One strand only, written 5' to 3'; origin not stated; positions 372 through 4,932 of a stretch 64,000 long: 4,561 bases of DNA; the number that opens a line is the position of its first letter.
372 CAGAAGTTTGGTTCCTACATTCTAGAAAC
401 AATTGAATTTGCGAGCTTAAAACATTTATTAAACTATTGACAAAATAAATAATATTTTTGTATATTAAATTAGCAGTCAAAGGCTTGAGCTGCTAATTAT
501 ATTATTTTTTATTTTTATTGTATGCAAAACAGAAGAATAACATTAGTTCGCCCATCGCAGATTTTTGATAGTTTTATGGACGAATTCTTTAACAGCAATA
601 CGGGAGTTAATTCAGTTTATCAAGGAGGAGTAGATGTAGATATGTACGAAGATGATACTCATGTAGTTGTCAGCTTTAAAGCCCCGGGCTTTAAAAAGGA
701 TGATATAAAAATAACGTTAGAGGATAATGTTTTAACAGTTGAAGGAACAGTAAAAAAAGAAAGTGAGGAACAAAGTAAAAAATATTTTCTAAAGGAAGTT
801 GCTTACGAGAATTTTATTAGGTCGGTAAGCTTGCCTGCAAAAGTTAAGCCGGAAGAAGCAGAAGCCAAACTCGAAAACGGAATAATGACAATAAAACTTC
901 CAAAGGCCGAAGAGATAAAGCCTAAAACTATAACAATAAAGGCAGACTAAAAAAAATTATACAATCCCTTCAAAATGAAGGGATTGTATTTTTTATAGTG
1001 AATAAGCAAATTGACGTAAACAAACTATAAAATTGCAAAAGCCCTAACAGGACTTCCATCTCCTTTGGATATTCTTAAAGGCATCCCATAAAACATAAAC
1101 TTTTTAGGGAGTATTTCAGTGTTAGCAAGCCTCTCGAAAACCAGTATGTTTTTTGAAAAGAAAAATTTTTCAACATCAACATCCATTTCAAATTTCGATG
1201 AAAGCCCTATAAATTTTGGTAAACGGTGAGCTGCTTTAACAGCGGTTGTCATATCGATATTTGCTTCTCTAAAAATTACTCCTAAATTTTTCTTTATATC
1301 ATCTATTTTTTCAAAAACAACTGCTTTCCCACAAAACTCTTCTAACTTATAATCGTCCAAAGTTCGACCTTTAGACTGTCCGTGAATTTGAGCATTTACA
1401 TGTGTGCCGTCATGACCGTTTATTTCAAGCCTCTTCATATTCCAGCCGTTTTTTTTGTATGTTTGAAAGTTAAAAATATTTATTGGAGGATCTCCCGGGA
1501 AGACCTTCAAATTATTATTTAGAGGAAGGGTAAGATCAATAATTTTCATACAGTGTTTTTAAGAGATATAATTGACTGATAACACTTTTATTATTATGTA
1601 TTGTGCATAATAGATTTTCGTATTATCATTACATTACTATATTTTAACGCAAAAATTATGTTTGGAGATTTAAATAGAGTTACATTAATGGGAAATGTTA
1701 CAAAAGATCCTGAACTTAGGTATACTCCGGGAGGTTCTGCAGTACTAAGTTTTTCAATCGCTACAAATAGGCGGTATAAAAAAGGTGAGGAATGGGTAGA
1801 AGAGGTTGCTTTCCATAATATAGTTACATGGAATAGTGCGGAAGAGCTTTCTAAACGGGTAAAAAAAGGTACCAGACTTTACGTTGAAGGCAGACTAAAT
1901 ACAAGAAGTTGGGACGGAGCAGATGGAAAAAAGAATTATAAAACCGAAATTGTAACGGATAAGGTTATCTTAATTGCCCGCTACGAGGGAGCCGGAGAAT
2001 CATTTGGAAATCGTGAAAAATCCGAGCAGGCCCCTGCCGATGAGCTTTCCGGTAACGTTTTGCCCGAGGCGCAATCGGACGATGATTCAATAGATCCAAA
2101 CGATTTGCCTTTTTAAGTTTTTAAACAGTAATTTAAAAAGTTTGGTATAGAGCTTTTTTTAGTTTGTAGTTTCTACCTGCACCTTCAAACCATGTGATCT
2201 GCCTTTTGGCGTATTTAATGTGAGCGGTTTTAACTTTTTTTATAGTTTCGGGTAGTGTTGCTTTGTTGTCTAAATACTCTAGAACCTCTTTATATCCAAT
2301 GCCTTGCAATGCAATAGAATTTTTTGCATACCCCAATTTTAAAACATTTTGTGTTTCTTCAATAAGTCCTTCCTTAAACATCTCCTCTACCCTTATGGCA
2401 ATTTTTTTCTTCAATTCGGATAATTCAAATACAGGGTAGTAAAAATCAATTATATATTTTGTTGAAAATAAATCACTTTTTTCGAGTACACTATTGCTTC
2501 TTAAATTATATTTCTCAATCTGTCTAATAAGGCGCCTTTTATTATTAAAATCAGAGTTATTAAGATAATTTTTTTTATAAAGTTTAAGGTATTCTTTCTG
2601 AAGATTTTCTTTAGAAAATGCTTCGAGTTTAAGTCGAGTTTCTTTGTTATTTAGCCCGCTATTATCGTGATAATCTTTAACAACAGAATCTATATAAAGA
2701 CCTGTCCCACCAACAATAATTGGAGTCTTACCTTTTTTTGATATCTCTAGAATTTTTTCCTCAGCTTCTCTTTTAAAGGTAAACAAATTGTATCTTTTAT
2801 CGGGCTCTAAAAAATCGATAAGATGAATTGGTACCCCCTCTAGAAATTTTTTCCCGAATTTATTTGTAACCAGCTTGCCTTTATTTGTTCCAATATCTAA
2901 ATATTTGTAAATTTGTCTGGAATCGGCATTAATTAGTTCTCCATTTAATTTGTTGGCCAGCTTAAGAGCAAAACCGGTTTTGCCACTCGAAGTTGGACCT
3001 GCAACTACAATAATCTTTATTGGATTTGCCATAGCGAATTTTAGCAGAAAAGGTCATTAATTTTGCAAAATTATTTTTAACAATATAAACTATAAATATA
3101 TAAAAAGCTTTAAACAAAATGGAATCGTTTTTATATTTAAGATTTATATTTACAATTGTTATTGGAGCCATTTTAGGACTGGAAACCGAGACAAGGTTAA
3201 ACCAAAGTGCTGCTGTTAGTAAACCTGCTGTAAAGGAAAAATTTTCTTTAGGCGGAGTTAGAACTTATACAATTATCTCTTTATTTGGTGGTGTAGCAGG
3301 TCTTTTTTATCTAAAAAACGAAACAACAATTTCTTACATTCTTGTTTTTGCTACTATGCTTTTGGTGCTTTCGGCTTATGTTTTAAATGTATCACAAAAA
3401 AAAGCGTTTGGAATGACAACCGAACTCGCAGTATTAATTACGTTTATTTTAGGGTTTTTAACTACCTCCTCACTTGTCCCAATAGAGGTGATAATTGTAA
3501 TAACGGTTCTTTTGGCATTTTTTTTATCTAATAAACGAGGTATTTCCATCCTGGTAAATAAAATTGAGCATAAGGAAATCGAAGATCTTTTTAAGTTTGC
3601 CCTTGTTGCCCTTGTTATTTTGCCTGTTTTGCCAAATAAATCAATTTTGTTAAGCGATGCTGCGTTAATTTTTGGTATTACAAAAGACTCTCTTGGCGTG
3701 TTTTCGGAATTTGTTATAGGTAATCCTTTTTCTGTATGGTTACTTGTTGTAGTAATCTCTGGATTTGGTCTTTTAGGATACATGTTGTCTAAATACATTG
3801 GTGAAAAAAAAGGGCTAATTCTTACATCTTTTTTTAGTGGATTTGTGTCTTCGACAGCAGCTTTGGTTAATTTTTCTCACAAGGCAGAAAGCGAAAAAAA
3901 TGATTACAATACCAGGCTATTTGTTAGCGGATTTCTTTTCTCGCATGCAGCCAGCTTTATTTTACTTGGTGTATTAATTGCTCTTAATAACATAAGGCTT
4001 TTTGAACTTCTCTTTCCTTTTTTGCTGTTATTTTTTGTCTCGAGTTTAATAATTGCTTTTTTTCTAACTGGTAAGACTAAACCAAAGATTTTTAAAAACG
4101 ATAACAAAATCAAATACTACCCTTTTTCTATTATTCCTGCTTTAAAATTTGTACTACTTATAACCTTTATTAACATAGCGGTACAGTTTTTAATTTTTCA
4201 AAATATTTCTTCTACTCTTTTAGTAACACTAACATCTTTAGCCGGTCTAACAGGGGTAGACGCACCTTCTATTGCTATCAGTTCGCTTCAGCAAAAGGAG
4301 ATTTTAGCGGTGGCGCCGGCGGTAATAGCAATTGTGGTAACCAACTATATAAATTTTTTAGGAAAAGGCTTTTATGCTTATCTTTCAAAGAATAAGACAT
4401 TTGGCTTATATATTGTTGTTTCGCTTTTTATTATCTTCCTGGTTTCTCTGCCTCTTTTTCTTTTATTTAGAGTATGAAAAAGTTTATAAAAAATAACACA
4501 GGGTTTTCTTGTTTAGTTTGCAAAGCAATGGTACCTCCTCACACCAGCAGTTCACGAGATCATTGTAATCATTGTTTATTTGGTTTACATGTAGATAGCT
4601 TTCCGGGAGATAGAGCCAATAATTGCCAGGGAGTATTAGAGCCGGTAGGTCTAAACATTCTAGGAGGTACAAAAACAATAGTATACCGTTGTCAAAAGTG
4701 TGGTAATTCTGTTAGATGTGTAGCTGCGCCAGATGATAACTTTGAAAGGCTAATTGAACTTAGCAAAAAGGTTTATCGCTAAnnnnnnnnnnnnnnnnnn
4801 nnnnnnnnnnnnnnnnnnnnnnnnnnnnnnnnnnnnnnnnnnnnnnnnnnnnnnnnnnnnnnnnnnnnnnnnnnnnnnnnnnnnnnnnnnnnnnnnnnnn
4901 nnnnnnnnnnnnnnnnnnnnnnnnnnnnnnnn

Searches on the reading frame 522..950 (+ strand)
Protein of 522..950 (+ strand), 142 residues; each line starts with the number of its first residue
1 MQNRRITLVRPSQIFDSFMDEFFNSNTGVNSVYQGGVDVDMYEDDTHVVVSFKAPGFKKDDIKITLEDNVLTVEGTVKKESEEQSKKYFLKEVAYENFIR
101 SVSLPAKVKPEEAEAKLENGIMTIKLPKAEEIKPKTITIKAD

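Call 31: search_protein_families(library=pfam, proteins=[window:522-950:+], max_evalue=0.001)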
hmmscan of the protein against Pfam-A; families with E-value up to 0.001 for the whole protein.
window:522-950:+ (142 aa): 3 families
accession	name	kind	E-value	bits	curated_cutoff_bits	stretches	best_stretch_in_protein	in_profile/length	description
PF00011.27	HSP20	-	1.1e-23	83.7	20.8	1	41-139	2-101/102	Hsp20/alpha crystallin family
PF17886.7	ArsA_HSP20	-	2.5e-06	27.4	22.5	1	45-125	1-62/63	HSP20-like domain found in ArsA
PF04969.22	CS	-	1.3e-05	26.5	21.3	1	40-128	4-78/78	CS domain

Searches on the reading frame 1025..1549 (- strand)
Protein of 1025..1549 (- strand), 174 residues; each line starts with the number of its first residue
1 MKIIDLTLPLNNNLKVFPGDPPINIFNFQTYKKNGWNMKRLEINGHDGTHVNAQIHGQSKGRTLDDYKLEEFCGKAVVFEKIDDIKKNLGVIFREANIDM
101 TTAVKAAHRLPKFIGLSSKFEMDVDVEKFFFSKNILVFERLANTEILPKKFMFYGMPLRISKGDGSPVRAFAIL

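Call 31: search_protein_families(library=pfam, proteins=[window:1025-1549:-], max_evalue=0.001)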
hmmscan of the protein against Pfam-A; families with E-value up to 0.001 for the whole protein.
window:1025-1549:- (174 aa): 1 family
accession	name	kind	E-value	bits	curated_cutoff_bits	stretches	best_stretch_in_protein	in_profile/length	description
PF04199.19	Cyclase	-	7e-11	42.9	23.1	1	4-82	1-63/142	Putative cyclase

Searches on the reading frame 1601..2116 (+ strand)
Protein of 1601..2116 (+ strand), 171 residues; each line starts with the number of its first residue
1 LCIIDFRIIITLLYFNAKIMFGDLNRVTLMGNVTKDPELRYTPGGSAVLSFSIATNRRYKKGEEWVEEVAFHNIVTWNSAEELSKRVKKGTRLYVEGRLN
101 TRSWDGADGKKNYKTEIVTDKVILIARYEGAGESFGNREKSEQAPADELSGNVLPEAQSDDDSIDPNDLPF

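Call 31: search_protein_families(library=pfam, proteins=[window:1601-2116:+], max_evalue=0.001)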
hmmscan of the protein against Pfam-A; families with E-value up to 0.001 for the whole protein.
window:1601-2116:+ (171 aa): 2 families
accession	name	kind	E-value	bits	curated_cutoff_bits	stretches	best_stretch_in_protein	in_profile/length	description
PF00436.31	SSB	-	7.8e-34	116.3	26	1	24-123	1-102/104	Single-strand binding protein family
PF22657.2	SSB_1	-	0.00015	22.3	27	1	25-103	1-79/91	Another single-strand binding protein family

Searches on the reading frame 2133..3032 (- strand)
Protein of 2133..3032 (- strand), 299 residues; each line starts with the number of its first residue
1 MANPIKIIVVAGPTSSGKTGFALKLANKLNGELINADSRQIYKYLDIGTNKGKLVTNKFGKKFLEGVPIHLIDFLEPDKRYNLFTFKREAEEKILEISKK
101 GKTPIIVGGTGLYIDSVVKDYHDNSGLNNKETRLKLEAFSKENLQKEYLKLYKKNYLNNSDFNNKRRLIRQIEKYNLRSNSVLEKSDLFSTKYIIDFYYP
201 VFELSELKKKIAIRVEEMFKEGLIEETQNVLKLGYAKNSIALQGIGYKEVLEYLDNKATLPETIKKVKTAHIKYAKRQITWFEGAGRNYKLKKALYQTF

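Call 31: search_protein_families(library=pfam, proteins=[window:2133-3032:-], max_evalue=0.001)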
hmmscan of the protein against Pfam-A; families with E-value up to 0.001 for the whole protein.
window:2133-3032:- (299 aa): 2 families
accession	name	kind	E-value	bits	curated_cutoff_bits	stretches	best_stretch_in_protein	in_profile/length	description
PF01715.23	IPPT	-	1.2e-57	195.9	23.6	1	40-283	1-241/243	IPP transferase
PF01745.22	IPT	-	5.2e-06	26.5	20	0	6-56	2-50/233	Isopentenyl transferase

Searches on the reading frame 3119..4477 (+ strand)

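Call 31: search_protein_families(library=pfam, proteins=[window:3119-4477:+], max_evalue=0.001)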
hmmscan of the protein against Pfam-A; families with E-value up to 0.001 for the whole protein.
window:3119-4477:+ (452 aa): 2 families
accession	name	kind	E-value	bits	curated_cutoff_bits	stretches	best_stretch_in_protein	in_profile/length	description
PF13194.11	DUF4010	-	1.6e-33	116.7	30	1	211-422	1-208/210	Domain of unknown function (DUF4010)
PF02308.21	MgtC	-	1.4e-08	35.5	31.4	1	11-137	3-115/121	MgtC family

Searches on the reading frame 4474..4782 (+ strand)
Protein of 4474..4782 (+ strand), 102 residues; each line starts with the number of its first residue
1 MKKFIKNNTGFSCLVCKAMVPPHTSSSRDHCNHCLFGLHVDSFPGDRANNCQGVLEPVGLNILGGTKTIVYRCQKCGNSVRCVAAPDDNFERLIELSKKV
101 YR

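Call 31: search_protein_families(library=pfam, proteins=[window:4474-4782:+], max_evalue=0.001)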
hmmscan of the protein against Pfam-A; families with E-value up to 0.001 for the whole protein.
window:4474-4782:+ (102 aa): 1 family
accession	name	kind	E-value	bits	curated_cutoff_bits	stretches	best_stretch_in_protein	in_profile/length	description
PF12647.12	RNHCP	-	3e-22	78.8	24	1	9-93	2-89/90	RNHCP domain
